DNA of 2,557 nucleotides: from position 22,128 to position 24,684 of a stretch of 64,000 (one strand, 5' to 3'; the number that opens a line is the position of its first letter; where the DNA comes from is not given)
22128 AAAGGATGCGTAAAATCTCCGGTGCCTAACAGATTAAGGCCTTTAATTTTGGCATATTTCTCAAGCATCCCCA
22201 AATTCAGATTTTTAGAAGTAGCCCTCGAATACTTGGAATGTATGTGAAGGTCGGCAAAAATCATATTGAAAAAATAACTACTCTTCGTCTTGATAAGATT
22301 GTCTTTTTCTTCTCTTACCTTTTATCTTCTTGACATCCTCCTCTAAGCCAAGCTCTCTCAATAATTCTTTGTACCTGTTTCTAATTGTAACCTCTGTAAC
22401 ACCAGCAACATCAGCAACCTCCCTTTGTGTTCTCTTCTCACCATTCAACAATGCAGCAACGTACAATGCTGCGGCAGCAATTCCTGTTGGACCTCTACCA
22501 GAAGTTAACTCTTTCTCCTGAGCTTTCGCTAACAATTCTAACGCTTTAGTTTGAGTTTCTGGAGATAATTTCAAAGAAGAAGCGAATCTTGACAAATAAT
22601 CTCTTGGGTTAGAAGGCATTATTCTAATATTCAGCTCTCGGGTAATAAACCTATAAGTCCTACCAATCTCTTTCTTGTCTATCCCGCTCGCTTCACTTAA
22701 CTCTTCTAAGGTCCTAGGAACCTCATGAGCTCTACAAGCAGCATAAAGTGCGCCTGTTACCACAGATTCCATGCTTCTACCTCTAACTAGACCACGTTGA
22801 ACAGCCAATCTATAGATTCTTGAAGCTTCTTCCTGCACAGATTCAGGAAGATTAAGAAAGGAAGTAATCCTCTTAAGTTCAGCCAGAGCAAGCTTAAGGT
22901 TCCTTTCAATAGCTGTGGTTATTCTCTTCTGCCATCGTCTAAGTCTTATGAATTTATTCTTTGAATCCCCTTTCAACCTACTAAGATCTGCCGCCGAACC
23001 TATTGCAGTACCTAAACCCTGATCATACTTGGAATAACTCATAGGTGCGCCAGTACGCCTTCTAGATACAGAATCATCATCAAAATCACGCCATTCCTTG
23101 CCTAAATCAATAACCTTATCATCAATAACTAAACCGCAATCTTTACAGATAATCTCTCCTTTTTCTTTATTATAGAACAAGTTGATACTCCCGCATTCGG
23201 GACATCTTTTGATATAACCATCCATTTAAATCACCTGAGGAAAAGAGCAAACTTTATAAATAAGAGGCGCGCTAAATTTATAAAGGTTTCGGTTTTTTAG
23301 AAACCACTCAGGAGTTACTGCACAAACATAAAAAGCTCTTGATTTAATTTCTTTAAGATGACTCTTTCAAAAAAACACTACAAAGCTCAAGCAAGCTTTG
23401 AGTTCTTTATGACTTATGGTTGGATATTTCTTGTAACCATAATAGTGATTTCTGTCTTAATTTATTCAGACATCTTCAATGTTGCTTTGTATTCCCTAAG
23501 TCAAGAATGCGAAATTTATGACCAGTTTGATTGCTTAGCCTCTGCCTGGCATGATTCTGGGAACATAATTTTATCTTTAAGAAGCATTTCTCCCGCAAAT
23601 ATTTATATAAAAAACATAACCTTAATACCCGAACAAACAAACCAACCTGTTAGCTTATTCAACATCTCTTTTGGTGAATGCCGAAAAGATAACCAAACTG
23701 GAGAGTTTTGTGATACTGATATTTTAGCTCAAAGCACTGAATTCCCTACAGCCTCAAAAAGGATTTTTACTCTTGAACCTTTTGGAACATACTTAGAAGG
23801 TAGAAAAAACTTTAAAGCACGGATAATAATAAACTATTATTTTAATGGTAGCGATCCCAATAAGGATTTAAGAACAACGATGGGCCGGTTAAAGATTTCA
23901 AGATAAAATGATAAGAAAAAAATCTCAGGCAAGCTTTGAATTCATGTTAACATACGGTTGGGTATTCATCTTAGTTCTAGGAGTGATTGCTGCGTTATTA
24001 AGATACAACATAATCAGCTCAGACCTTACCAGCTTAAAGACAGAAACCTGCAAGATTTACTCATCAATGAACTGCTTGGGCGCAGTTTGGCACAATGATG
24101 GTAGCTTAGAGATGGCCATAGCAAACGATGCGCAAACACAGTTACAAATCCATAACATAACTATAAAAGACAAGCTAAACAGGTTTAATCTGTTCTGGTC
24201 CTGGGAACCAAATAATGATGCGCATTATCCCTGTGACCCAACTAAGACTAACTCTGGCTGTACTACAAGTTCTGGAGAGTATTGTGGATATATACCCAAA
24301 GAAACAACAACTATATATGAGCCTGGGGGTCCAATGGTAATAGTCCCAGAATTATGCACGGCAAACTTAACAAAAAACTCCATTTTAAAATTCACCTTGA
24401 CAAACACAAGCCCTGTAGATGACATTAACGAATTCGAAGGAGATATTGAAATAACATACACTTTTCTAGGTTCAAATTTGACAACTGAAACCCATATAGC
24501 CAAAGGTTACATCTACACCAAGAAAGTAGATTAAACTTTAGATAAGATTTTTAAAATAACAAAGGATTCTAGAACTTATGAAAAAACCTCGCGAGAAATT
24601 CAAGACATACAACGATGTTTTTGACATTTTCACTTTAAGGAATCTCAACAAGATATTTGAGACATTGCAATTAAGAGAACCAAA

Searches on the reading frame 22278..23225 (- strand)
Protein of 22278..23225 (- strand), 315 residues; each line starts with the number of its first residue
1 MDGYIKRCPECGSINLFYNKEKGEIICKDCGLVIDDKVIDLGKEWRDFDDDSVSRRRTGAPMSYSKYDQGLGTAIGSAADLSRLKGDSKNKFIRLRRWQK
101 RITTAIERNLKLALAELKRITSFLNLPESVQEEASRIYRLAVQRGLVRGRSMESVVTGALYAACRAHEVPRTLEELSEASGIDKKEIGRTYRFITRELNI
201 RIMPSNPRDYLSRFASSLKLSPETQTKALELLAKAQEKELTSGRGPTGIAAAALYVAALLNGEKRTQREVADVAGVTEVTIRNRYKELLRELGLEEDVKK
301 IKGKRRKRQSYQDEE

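Call 56: search_protein_families(library=pfam, proteins=[window:22278-23225:-], max_evalue=0.01)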
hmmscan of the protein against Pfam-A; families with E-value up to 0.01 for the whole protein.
window:22278-23225:- (315 aa): 9 families
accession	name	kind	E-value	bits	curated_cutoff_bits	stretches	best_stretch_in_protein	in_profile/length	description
PF00382.24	TFIIB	-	1.2e-48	163.5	23.6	2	205-290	6-91/92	Transcription factor TFIIB repeat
PF08271.17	Zn_Ribbon_TF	-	3.5e-16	58.9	29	1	7-48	2-43/43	TFIIB zinc-binding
PF04545.22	Sigma70_r4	-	0.00015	21.7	24.1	1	262-292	18-48/50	Sigma-70, region 4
PF00134.28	Cyclin_N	-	0.00033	20.8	23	0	144-202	65-126/127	Cyclin, N-terminal domain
PF03966.22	Trm112p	-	0.00063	20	22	1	8-33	10-34/40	Trm112p-like protein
PF21886.1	BRF2-like_C_cyclin_rpt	-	0.001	19.6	27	0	226-292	35-102/138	BRF2-like, C-terminal cyclin repeat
PF11781.13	Zn_ribbon_RRN7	-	0.002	18.2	27.1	1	4-34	3-31/32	Zinc-finger of RNA-polymerase I-specific TFIIB, Rrn7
PF01381.28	HTH_3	-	0.0036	17.8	23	0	262-283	7-28/55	Helix-turn-helix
PF13248.11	Zn_ribbon_3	-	0.0097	15.8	27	0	6-34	3-26/26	zinc-ribbon domain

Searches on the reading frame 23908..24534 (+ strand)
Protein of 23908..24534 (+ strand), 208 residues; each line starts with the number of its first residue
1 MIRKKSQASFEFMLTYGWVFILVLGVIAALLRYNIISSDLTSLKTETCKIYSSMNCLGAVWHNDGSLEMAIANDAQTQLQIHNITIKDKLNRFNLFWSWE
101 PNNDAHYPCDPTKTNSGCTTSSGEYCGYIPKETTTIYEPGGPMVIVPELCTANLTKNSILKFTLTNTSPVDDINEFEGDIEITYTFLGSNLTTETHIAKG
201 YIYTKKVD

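Call 56: search_protein_families(library=pfam, proteins=[window:23908-24534:+], max_evalue=0.01)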
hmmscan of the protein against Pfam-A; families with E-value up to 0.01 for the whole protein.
window:23908-24534:+ (208 aa): 0 families
